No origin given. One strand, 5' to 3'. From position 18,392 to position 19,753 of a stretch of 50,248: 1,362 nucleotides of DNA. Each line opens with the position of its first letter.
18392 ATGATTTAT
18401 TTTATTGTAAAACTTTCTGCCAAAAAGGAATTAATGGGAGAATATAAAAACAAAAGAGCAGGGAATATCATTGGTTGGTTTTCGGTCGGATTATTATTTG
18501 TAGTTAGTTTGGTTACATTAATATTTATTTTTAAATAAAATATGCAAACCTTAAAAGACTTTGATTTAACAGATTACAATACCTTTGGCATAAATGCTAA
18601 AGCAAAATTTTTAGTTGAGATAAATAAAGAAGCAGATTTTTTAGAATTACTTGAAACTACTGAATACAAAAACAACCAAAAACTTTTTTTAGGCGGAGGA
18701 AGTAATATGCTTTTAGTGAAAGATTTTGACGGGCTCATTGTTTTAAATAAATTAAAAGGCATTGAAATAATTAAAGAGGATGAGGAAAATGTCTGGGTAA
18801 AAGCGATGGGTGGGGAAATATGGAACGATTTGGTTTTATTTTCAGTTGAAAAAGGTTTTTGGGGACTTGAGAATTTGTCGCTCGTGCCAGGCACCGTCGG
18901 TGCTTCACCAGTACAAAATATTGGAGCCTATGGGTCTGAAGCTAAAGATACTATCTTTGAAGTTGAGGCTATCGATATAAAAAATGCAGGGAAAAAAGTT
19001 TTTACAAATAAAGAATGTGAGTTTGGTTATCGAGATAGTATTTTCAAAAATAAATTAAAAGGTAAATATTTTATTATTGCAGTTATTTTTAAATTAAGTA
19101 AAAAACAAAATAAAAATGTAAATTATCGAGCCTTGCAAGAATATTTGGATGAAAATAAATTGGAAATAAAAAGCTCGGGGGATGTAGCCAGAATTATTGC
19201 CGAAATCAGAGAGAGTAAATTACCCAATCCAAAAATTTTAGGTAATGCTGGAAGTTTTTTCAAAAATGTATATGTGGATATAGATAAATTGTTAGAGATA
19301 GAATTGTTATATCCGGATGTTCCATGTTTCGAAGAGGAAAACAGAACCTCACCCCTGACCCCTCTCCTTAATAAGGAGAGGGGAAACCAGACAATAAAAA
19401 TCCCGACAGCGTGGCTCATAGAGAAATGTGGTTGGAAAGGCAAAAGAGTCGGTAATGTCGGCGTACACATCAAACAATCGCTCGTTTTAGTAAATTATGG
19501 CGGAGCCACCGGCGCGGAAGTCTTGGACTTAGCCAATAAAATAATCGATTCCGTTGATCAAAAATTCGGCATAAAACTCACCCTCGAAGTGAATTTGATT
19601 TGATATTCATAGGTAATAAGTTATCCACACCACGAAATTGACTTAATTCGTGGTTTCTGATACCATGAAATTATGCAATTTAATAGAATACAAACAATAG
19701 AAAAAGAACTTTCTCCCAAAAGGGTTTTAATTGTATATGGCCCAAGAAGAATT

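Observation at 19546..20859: Single-gene AAA+/DUF4143 cassette in the murB 3' end, bracketed by a duplicated murB tail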

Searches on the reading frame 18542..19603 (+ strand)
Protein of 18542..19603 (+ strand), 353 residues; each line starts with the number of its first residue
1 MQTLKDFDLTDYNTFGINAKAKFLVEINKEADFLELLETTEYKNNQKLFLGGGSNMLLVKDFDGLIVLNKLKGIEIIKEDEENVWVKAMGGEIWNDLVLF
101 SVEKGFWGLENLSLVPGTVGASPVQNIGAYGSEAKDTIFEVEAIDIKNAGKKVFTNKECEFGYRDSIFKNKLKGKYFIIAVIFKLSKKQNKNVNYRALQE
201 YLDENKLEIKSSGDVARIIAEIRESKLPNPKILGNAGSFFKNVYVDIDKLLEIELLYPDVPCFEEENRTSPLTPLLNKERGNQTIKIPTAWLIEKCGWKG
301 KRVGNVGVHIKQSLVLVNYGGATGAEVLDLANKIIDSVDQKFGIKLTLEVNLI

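Call 6: search_protein_families(library=pfam, proteins=[window:18542-19603:+])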
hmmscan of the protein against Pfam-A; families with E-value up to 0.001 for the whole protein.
window:18542-19603:+ (353 aa): 2 families
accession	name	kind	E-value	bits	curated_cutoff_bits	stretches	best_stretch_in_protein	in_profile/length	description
PF02873.21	MurB_C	-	1e-25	90.2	27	1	215-353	2-99/99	UDP-N-acetylenolpyruvoylglucosamine reductase, C-terminal domain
PF01565.28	FAD_binding_4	-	7.1e-18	65.1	26.4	1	22-145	2-130/139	FAD binding domain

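Call 31: find_homologous_proteins(query=window:18542-19600:+, max_evalue=1e-30)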
Query window:18542-19600:+ (353 aa): 8000 proteins with E <= 1e-30 among 8000 candidates; the best 120 are listed.
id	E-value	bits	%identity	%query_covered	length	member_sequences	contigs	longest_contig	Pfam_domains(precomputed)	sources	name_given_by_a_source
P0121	9.3e-229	776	100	100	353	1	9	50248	PF01565.29,PF02873.22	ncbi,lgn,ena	-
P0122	9.0e-161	553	73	100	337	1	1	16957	PF01565.29,PF02873.22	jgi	-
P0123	1.1e-160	553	73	100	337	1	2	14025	PF01565.29,PF02873.22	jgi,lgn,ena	jgi:UDP-N-acetylmuramate dehydrogenase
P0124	1.3e-159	549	73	100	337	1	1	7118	PF01565.29,PF02873.22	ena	-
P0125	3.3e-159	548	72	100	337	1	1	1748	PF01565.29,PF02873.22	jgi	jgi:UDP-N-acetylmuramate dehydrogenase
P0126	5.5e-157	540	71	100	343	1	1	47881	PF01565.29,PF02873.22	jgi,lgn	-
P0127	2.5e-154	532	71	99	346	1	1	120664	PF01565.29,PF02873.22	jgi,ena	-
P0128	3.2e-154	531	66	100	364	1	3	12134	PF01565.29,PF02873.22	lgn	-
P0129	2.7e-152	525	69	100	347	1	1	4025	PF01565.29,PF02873.22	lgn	-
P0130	5.3e-148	511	67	100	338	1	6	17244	PF01565.29,PF02873.22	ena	-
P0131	7.4e-148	510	67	100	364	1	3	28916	PF01565.29,PF02873.22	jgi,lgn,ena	-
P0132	6.4e-147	507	67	100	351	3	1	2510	PF01565.29,PF02873.22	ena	-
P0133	6.1e-146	504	65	100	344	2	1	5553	PF01565.29,PF02873.22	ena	-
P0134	1.1e-145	503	64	100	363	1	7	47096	PF01565.29,PF02873.22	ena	-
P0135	3.3e-145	502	64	100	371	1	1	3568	PF01565.29,PF02873.22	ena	-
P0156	1.3e-137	477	63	100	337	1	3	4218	PF01565.29,PF02873.22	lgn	-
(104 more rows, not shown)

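Call 55: find_encoding_contigs(protein=P0121, flank=3000, max_places=10)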
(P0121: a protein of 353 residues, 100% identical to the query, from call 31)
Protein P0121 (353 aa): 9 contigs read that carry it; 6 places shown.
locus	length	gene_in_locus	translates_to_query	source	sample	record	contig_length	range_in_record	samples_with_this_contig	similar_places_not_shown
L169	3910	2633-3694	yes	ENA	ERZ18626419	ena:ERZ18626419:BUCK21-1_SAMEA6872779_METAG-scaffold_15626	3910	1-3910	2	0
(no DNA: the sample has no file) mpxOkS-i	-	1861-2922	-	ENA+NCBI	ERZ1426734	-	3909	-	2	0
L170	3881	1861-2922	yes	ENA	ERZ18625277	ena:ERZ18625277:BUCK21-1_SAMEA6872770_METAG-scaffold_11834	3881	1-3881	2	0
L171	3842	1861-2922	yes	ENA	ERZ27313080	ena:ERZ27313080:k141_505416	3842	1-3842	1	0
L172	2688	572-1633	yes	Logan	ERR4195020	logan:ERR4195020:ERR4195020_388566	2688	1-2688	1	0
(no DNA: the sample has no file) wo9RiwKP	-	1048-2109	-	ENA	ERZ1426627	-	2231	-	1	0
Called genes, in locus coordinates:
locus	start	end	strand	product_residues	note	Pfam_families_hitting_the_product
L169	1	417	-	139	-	?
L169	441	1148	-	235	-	PF01479:S4 (weak), PF00849:PseudoU_synth_2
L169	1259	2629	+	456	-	PF01566:Nramp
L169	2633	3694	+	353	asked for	PF01565:FAD_binding_4, PF02873:MurB_C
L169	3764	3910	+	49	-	?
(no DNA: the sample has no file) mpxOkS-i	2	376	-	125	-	?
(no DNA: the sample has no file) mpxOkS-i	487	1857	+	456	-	PF01566:Nramp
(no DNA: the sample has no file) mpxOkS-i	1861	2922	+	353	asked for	PF01565:FAD_binding_4, PF02873:MurB_C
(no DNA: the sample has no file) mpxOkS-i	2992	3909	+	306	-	?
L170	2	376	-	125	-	?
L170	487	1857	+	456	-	PF01566:Nramp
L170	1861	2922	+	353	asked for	PF01565:FAD_binding_4, PF02873:MurB_C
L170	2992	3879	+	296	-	?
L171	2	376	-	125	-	?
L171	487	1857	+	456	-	PF01566:Nramp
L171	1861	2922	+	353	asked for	PF01565:FAD_binding_4, PF02873:MurB_C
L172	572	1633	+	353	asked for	PF01565:FAD_binding_4, PF02873:MurB_C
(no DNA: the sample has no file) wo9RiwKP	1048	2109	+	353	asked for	PF01565:FAD_binding_4, PF02873:MurB_C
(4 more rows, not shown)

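Call 57: find_encoding_contigs(protein=P0156, flank=3000, max_places=4)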
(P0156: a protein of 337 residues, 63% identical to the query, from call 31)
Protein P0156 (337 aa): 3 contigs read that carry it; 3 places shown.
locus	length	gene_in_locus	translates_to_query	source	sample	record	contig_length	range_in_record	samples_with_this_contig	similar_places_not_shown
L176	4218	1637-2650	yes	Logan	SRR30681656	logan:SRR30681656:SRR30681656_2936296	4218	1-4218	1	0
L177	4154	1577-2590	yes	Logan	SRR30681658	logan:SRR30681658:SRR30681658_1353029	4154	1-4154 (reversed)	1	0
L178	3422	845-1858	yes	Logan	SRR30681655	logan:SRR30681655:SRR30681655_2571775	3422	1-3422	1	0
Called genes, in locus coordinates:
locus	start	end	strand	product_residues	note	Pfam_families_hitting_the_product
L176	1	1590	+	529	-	?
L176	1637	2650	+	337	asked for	PF01565:FAD_binding_4, PF02873:MurB_C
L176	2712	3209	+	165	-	PF00254:FKBP_C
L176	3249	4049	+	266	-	PF04402:SIMPL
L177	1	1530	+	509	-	?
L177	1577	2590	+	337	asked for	PF01565:FAD_binding_4, PF02873:MurB_C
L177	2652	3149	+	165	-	PF00254:FKBP_C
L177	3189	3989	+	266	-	PF04402:SIMPL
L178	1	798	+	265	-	?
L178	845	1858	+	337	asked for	PF01565:FAD_binding_4, PF02873:MurB_C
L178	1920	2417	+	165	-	PF00254:FKBP_C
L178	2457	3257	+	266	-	PF04402:SIMPL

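Call 58: find_encoding_contigs(protein=P0122, flank=3000, max_places=3)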
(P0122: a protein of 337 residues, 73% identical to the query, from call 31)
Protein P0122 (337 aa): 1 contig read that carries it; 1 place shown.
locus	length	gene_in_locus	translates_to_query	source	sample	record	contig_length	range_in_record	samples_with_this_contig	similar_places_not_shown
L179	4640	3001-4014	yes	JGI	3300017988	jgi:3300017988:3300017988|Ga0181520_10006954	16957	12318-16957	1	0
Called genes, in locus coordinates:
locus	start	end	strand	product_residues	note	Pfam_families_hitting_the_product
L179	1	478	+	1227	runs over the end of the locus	PF23197:IG_AIR9 (faint)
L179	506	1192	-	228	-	PF01479:S4 (weak), PF00849:PseudoU_synth_2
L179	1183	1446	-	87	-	-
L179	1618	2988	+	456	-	PF01566:Nramp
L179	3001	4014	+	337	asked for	PF01565:FAD_binding_4, PF02873:MurB_C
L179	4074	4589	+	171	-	PF00254:FKBP_C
